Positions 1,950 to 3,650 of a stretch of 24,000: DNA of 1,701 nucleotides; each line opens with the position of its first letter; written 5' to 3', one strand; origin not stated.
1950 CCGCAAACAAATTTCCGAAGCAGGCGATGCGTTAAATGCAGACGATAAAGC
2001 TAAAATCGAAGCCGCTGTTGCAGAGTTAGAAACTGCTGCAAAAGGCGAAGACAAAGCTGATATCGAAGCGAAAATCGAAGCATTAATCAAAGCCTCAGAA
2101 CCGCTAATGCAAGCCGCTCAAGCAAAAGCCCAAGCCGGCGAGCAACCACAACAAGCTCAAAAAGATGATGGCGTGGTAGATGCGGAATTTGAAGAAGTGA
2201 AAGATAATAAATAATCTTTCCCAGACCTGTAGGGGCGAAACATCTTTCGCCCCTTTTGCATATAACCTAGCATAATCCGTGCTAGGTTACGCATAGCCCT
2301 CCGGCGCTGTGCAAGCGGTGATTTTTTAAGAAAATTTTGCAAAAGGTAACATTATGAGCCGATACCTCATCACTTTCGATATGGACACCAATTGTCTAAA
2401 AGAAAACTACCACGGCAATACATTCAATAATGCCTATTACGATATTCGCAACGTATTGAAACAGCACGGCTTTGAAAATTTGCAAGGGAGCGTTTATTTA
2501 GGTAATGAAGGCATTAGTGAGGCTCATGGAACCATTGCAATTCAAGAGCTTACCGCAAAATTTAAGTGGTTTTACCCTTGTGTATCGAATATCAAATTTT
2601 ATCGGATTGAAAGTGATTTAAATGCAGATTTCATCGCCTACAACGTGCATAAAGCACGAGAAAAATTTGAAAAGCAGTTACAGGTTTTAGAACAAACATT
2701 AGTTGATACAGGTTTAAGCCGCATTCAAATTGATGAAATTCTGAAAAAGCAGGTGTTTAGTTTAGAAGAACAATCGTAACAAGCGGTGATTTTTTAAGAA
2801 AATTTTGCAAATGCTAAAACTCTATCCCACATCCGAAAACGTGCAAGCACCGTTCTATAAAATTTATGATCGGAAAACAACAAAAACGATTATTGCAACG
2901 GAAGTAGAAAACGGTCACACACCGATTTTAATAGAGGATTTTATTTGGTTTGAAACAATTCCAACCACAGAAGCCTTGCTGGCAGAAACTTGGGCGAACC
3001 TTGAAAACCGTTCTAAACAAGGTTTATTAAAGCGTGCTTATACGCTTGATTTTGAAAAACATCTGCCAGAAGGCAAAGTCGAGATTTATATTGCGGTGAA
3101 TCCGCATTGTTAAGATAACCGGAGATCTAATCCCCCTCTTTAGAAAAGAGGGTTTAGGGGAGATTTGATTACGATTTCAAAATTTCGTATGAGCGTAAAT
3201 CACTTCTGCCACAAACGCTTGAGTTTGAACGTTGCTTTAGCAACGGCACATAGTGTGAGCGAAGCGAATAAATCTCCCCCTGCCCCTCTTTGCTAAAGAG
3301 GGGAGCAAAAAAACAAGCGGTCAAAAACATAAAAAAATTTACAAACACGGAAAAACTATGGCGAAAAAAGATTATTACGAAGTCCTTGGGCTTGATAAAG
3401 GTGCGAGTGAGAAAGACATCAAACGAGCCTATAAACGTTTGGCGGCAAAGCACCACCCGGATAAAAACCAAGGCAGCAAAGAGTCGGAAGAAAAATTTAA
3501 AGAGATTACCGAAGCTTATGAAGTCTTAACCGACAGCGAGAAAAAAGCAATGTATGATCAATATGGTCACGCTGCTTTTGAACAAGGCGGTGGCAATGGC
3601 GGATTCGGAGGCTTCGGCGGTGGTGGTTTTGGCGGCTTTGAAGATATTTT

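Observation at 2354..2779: VapD/Cas2-like nuclease with an extra ~45-aa helical C-terminal extension and no canonical upstream partner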

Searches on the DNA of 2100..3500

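Call 61: search_rna_families(source=window, start=2100, end=3500, threshold=evalue, max_evalue=1)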
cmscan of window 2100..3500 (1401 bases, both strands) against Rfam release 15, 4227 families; matches with E-value up to 1: 4.
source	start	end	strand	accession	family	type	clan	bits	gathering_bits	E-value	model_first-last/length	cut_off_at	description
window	2173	2278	+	RF00220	Rhino_CRE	Cis-reg;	-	25.8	45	0.021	1-86/86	no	Human rhinovirus internal cis-acting regulatory element (CRE)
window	3203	3300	+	RF02902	AaHKsRNA22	Gene; sRNA;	-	23.1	39.8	0.11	1-101/101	no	Aggregatibacter sRNA 22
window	3144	3288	+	RF00391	RtT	Cis-reg;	-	23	45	0.11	1-130/130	no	RtT RNA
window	3447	3500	+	RF02183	ST7-OT3_1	Gene; lncRNA;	-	22.7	50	0.58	1-51/79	3'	ST7 overlapping transcript 3 conserved region 1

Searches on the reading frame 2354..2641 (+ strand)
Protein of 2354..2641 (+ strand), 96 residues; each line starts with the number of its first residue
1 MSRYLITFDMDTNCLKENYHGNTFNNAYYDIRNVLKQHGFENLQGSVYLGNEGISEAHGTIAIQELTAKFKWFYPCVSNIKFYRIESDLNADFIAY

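Call 27: search_protein_representatives(protein=window:2354-2641:+)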
Query: 96 residues. Proteins with E-value up to 0.001 (for the whole library): 729; up to 1e-10: 103; up to 1e-30: 5. The best 150 are listed.
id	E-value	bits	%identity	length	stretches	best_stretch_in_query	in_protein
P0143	2.4e-41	156.1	79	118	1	1-86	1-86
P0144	1.9e-35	137.2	67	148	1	1-95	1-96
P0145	4.0e-35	136.2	67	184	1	1-95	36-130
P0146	2.4e-33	130.5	60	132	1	1-92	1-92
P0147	2.5e-33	130.4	59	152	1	1-94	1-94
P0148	1.5e-30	121.5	74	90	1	10-79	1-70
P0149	3.9e-29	117.0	78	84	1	1-65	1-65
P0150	6.8e-27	109.8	51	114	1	1-94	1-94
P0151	7.0e-25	103.4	54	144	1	1-95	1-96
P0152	9.4e-25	102.9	53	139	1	1-94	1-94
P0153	9.2e-22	93.3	47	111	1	8-93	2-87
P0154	8.0e-21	90.4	48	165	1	1-94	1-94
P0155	1.3e-17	80.0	52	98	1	5-94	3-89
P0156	2.0e-17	79.4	57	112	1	35-94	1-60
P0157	2.4e-17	79.2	46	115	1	2-88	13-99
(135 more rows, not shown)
